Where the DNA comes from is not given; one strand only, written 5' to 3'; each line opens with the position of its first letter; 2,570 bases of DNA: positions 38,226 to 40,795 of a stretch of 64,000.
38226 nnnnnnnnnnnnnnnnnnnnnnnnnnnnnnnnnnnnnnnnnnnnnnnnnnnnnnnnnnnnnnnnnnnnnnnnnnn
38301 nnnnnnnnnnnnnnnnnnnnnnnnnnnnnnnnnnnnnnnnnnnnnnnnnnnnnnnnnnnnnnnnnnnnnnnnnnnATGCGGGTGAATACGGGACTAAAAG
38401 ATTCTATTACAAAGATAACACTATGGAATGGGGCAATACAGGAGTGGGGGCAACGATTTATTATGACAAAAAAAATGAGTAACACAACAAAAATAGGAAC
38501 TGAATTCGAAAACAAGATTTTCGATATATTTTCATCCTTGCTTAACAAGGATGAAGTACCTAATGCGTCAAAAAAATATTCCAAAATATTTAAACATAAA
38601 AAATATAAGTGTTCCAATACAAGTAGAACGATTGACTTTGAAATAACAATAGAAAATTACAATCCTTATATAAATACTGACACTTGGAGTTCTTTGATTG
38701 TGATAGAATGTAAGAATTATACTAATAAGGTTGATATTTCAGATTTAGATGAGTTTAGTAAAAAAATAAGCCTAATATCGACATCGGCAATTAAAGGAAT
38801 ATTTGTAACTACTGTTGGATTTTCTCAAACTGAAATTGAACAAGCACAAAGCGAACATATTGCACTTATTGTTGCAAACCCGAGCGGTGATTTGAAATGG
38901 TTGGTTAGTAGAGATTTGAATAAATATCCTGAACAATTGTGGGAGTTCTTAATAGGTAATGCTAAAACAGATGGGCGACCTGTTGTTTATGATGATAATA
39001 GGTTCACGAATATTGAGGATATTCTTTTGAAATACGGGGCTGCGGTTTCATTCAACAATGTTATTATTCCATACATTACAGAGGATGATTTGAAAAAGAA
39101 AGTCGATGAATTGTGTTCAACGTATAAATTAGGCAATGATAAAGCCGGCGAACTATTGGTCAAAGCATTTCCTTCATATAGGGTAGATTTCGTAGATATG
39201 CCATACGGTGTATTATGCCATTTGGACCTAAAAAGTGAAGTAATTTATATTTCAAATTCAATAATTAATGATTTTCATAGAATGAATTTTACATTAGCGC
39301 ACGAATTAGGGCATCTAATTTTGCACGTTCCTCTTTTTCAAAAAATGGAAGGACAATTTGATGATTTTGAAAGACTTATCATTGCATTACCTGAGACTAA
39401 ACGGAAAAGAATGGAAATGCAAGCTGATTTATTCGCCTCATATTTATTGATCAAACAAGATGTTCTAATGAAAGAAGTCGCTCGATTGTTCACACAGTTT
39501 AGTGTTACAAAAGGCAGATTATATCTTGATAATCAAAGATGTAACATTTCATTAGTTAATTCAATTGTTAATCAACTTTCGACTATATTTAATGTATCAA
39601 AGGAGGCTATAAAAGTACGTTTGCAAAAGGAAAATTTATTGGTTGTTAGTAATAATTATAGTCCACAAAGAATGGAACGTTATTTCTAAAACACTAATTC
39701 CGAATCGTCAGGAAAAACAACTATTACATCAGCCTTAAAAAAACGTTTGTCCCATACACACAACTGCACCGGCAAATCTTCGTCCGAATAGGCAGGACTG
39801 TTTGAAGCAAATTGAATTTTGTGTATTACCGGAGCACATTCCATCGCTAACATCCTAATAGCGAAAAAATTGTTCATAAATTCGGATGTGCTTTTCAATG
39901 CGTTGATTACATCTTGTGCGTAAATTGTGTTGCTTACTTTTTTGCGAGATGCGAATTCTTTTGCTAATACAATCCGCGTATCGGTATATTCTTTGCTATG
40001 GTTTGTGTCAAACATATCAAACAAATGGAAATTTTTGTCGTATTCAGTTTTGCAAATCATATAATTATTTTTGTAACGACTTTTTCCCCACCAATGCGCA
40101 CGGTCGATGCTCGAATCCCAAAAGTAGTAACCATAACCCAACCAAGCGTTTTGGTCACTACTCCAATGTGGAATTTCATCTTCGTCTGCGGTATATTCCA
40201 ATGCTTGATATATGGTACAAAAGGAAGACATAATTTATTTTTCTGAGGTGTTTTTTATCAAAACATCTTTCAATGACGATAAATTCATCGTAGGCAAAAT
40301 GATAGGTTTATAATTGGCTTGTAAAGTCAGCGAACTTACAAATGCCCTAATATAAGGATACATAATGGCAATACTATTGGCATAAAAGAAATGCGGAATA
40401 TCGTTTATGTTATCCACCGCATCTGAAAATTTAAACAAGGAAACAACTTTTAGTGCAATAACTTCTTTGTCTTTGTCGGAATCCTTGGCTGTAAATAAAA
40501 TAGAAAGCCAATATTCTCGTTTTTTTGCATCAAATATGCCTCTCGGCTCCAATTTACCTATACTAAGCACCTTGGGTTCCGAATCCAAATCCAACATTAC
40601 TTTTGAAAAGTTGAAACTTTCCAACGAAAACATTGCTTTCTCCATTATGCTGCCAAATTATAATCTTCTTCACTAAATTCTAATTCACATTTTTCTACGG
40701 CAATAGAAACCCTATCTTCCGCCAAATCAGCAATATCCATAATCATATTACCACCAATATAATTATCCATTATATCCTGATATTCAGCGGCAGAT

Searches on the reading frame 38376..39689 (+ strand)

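Call 6: search_protein_families(library=pfam, proteins=[window:38376-39689:+], max_evalue=0.001)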
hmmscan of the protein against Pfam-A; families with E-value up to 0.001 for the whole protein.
window:38376-39689:+ (437 aa): 2 families
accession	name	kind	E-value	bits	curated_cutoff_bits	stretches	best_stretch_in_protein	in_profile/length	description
PF06114.19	Peptidase_M78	-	1.4e-09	38.3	22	1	286-416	27-122/123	IrrE N-terminal-like domain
PF04471.18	Mrr_cat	-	2.1e-07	31.5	21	1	70-165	15-106/115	Restriction endonuclease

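Call 44: search_protein_families(library=padloc, proteins=[window:38376-39689:+], max_evalue=0.00001)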
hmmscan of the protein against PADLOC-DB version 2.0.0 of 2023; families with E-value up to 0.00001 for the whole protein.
window:38376-39689:+ (437 aa): 10 families
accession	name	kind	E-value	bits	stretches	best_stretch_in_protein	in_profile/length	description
PDLC04141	capP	-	1.2e-14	52.4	1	278-370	45-124/242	capP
PDLC03954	RmrA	-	4.4e-08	30.5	1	301-370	206-263/380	-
PDLC03945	RmrA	-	6.7e-08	30.1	1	302-371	207-263/394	-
PDLC03944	RmrA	-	3.1e-07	27.8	1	298-374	194-258/384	-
PDLC03947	RmrA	-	5.4e-07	26.8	1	289-369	195-262/383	-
PDLC03948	RmrA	-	8e-07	26.3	1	294-369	198-261/397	-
PDLC04776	PDC-M69B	-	2.1e-06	25.6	1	280-370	61-140/272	-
PDLC03951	RmrA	-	2.4e-06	24.8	0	301-371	203-259/400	-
PDLC03949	RmrA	-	2.4e-06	24.7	0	302-373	188-240/363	-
PDLC03952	RmrA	-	7.6e-06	23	0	302-368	219-273/395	-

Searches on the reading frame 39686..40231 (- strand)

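Call 6: search_protein_families(library=pfam, proteins=[window:39686-40231:-], max_evalue=0.001)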
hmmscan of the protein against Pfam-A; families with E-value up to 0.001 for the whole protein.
window:39686-40231:- (181 aa): 0 families

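Call 44: search_protein_families(library=padloc, proteins=[window:39686-40231:-], max_evalue=0.00001)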
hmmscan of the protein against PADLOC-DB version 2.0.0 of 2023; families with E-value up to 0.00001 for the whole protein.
window:39686-40231:- (181 aa): 2 families
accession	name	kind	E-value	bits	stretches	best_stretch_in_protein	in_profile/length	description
PDLC04068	PD-T4-9_A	-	5.5e-33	112.7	1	6-176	5-180/187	-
PDLC04069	PD-T4-9_A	-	1.3e-09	36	1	17-162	22-171/191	-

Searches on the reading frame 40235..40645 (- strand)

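Call 6: search_protein_families(library=pfam, proteins=[window:40235-40645:-], max_evalue=0.001)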
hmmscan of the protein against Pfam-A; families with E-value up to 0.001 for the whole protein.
window:40235-40645:- (136 aa): 1 family
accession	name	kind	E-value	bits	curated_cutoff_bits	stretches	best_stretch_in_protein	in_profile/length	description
PF02556.19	SecB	-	2.1e-07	31.3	26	1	7-125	19-133/141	Preprotein translocase subunit SecB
